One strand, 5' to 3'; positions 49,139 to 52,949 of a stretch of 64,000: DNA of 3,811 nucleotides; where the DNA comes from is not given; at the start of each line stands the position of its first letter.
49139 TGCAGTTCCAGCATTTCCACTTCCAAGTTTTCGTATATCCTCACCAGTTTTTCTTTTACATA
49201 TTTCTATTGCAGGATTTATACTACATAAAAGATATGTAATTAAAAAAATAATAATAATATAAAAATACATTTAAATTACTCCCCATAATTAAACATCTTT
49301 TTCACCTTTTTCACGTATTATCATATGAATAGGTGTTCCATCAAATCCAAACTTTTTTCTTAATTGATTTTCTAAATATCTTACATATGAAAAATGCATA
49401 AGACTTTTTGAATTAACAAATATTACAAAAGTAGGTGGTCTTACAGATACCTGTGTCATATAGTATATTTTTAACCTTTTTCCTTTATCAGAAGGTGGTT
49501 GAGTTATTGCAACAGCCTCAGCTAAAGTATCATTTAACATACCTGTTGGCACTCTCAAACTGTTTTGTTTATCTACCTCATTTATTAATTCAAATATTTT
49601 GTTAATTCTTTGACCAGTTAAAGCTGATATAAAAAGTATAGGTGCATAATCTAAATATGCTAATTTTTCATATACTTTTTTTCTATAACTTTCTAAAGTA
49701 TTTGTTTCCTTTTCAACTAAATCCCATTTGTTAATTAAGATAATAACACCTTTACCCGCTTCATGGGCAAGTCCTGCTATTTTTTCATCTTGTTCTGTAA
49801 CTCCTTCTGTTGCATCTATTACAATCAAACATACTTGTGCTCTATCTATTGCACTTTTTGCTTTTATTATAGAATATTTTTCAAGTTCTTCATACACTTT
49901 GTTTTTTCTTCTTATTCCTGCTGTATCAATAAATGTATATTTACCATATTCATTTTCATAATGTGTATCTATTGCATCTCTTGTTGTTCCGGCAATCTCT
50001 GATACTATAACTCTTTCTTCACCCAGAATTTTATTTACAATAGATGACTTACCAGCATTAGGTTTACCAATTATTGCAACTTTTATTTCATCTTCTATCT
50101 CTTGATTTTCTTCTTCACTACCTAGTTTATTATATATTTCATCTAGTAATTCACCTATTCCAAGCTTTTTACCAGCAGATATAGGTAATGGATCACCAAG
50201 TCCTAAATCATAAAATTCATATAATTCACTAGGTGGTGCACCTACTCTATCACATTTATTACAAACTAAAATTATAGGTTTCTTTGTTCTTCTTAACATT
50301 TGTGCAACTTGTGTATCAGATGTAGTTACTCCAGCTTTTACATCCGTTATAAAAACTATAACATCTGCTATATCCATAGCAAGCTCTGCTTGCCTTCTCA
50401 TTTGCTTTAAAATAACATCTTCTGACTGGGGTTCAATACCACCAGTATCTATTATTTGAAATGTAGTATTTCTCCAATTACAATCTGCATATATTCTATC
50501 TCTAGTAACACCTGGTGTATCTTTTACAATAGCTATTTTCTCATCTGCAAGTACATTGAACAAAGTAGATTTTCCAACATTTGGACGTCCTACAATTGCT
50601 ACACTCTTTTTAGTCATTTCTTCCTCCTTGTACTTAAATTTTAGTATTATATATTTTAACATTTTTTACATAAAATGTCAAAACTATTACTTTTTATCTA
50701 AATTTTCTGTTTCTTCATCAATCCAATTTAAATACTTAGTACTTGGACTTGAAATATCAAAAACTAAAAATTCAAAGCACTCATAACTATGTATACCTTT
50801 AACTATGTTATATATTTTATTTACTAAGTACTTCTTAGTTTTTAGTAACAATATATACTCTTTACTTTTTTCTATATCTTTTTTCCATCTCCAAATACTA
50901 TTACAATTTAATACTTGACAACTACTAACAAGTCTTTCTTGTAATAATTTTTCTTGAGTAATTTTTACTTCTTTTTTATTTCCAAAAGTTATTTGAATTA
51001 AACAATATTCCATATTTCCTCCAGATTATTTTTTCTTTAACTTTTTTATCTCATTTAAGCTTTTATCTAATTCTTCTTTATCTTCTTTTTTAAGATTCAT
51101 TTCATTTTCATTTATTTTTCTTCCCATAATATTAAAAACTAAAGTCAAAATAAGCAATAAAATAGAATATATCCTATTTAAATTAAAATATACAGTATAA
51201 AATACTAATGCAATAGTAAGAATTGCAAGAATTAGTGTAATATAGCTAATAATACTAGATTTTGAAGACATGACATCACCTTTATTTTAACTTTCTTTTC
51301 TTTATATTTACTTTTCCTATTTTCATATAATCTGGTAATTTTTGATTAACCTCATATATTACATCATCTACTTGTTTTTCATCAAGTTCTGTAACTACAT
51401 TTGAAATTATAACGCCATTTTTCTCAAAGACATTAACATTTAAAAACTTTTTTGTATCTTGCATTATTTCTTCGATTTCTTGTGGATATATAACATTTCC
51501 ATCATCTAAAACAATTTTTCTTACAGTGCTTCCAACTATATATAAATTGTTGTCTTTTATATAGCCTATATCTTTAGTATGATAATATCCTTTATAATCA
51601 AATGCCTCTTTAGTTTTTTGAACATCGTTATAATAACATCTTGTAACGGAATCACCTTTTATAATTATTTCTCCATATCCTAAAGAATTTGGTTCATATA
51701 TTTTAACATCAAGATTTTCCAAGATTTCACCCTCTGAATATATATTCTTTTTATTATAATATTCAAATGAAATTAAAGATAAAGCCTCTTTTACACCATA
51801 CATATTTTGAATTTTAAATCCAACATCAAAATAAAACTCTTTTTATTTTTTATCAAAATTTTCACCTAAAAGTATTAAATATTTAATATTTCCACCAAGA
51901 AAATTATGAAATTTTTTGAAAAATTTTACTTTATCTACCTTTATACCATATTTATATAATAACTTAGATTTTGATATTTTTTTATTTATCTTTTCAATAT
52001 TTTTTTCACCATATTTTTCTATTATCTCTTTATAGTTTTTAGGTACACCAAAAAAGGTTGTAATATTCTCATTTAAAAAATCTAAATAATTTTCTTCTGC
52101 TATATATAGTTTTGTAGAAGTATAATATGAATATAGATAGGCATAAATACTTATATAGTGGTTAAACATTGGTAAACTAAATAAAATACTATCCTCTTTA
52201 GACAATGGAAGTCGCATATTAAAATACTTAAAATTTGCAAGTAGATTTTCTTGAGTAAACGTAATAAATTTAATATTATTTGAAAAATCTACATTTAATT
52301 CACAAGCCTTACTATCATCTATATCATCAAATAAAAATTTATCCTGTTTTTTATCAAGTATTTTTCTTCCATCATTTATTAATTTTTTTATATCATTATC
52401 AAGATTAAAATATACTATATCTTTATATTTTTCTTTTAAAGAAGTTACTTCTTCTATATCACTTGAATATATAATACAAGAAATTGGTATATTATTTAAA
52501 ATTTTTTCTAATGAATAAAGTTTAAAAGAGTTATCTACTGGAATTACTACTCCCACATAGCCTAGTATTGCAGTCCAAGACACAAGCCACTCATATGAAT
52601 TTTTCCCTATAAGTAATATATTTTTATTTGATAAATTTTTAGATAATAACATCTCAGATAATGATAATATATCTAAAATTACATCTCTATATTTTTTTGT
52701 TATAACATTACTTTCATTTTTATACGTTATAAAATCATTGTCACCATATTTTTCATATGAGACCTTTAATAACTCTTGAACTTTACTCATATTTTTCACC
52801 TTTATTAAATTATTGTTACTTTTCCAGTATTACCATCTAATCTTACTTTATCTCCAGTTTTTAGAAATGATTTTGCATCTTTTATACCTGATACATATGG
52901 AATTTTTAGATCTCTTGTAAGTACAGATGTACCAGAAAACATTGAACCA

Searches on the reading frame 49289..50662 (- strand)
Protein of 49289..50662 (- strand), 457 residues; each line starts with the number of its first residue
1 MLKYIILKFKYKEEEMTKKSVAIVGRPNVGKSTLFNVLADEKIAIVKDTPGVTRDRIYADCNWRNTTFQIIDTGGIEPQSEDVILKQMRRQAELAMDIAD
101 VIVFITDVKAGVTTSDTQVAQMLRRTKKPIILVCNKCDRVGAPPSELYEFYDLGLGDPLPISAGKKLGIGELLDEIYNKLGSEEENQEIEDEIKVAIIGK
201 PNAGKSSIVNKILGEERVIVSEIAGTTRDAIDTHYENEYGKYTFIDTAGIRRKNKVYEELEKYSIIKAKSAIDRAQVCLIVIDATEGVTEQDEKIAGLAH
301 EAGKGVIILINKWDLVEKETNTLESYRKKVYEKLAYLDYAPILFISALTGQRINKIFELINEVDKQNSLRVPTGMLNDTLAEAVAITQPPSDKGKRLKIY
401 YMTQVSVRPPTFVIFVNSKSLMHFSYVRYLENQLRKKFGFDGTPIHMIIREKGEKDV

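Call 41: search_protein_families(library=pfam, proteins=[window:49289-50662:-])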
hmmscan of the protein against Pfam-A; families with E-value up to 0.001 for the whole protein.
window:49289-50662:- (457 aa): 20 families
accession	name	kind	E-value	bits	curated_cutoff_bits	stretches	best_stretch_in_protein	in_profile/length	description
PF01926.29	MMR_HSR1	-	6.1e-58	194.3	21.9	2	21-136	2-113/113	50S ribosome-binding GTPase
PF14714.11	KH_dom-like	-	2.9e-37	127.2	27.3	1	370-450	1-81/81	KH-domain-like of EngA bacterial GTPase enzymes, C-terminal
PF00009.33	GTP_EFTU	-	1.5e-28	100.1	26.5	2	193-362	4-184/188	Elongation factor Tu GTP binding domain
PF02421.24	FeoB_N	-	1.8e-24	86.5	27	2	20-142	2-120/156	Ferrous iron transport protein B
PF00350.29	Dynamin_N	-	1.5e-14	54.8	27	1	195-237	1-42/168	Dynamin family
PF04548.22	AIG1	-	3.5e-13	49.8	27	2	21-125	3-109/212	AIG1 family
PF03193.22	RsgA_GTPase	-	7.5e-13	49.1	30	0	277-362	25-106/174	RsgA GTPase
PF00071.28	Ras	-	1.6e-10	41.3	21.6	1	21-138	2-115/162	Ras family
PF08477.19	Roc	-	3.6e-10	40.6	27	1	21-138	2-119/119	Ras of Complex, Roc, domain of DAPkinase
PF00025.27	Arf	-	7.8e-09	35.7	22.3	1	18-143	14-131/174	ADP-ribosylation factor family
PF16897.10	MMR_HSR1_Xtn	-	1.8e-06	28.3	35.2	1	125-181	53-105/106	C-terminal region of MMR_HSR1 domain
PF10662.15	PduV-EutP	-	2.3e-06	27.9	21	0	19-175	2-140/143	Ethanolamine utilisation - propanediol utilisation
PF00005.33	ABC_tran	-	4.4e-06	27.8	25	0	189-230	8-49/137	ABC transporter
PF09439.16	SRPRB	-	2.5e-05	24.2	25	0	18-142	3-124/178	Signal recognition particle receptor beta subunit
PF05621.17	TniB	-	0.00035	20.5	22.4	0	175-217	18-60/189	Bacterial TniB protein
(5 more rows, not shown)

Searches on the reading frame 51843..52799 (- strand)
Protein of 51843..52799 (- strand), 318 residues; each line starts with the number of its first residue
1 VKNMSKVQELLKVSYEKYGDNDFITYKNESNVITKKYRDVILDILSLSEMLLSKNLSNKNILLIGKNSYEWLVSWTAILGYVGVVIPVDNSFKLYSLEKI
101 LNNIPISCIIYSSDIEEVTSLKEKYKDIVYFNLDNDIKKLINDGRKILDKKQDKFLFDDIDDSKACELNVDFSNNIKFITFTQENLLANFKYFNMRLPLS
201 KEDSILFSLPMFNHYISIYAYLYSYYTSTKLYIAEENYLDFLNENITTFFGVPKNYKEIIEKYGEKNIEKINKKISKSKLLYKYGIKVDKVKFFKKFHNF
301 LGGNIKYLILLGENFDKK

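Call 41: search_protein_families(library=pfam, proteins=[window:51843-52799:-])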
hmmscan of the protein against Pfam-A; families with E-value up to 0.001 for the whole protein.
window:51843-52799:- (318 aa): 1 family
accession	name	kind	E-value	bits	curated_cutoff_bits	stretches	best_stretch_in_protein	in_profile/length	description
PF00501.34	AMP-binding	-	3.6e-14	52.8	29.9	1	16-123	6-117/384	AMP-binding enzyme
